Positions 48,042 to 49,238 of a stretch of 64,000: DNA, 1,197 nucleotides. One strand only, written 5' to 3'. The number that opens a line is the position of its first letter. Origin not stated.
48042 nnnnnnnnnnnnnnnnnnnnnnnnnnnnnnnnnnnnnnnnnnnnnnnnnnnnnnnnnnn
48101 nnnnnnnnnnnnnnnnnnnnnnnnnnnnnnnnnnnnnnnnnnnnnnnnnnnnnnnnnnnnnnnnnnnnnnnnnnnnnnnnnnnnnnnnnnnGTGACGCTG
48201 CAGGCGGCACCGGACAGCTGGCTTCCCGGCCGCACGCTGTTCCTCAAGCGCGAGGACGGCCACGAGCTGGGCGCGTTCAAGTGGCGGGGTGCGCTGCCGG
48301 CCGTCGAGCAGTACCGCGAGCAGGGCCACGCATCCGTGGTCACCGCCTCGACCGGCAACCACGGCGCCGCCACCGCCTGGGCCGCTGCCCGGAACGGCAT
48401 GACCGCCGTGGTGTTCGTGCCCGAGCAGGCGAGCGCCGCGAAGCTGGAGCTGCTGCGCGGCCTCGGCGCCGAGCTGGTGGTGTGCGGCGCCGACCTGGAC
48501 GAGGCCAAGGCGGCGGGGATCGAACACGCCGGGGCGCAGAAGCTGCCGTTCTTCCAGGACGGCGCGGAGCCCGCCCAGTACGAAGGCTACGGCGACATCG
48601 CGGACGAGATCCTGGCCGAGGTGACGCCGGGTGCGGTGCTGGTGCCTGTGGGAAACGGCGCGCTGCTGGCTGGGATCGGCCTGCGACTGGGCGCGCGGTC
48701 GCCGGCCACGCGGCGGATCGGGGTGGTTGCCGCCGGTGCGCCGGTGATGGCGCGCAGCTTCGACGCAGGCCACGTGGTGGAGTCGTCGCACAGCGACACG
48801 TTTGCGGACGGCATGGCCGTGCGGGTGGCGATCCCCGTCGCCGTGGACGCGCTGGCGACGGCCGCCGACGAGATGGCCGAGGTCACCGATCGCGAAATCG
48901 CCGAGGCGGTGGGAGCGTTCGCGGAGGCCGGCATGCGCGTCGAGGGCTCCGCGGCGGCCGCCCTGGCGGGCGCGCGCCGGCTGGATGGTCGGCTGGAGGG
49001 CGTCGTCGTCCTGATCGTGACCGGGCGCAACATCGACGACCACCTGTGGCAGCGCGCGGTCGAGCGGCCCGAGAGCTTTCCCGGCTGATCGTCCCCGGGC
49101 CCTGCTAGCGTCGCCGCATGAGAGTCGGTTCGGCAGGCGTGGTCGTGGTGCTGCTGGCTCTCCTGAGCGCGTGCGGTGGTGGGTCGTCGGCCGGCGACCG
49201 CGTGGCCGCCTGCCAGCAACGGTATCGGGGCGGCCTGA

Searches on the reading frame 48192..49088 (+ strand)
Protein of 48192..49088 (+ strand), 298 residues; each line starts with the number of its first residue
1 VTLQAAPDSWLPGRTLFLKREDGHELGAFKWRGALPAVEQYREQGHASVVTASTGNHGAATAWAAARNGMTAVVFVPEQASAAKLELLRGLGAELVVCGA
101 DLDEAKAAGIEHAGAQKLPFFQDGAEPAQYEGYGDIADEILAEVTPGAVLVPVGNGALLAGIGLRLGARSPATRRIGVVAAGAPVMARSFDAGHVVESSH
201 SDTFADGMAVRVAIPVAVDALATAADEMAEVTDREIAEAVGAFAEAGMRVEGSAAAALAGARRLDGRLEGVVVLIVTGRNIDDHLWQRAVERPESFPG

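Call 10: search_protein_families(library=pfam, proteins=[window:48192-49088:+], max_evalue=0.00001)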
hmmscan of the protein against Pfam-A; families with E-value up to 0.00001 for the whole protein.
window:48192-49088:+ (298 aa): 1 family
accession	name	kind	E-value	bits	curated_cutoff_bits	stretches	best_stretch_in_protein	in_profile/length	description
PF00291.31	PALP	-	2.1e-64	218.1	35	1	13-278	21-295/295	Pyridoxal-phosphate dependent enzyme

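Call 46: search_protein_families(library=ncbifam, proteins=[window:48192-49088:+], max_evalue=1e-10)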
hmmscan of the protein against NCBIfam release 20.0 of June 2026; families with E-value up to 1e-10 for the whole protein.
window:48192-49088:+ (298 aa): 30 families (the best 25 are shown)
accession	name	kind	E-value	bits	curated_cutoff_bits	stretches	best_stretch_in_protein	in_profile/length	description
NF004771.0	PRK06110.1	equivalog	7.4e-51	173.2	317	1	13-292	35-318/323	threonine dehydratase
NF005292.0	PRK06815.1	equivalog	4.8e-48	163.8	371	1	13-290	35-317/320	threonine/serine dehydratase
TIGR01127.1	ilvA_1Cterm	equivalog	2.6e-47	161.6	378.75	1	14-291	15-296/380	threonine ammonia-lyase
NF005680.0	PRK07476.1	equivalog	8.4e-43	146.6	413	1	13-292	37-322/326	hydroxyectoine utilization dehydratase EutB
NF006390.0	PRK08639.1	equivalog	6.6e-40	137.3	421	1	14-292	40-326/418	threonine ammonia-lyase IlvA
NF006674.0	PRK09224.1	subfamily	1.1e-38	133.2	577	1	15-284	41-317/508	threonine ammonia-lyase IlvA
TIGR02079.1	THD1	equivalog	1.1e-38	133.1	440.55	1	15-284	32-310/410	threonine ammonia-lyase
TIGR02991.1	ectoine_eutB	equivalog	3.1e-38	131.5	413.35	1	11-290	31-315/317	hydroxyectoine utilization dehydratase EutB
TIGR01124.1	ilvA_2Cterm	equivalog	1.2e-37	129.7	411.3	1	15-292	33-317/499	threonine ammonia-lyase, biosynthetic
NF005600.0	PRK07334.1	equivalog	3.2e-36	124.8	496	1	11-292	40-323/408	threonine ammonia-lyase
NF006094.0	PRK08246.1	subfamily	4.2e-35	121.6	331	1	14-282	37-305/310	serine/threonine dehydratase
NF045641.2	BHydaspDhtseBhcB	equivalog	7.3e-35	120.6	550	1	12-282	33-306/312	beta-hydroxyaspartate dehydratase BhcB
NF005454.0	PRK07048.1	equivalog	5.6e-34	117.7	452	1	13-284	39-314/324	threo-3-hydroxy-L-aspartate ammonia-lyase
NF006389.0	PRK08638.1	equivalog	6.1e-34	117.4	453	1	16-282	44-316/333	bifunctional threonine ammonia-lyase/L-serine ammonia-lyase TdcB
NF009130.0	PRK12483.1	subfamily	4e-32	111.5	801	1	13-282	51-327/521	threonine ammonia-lyase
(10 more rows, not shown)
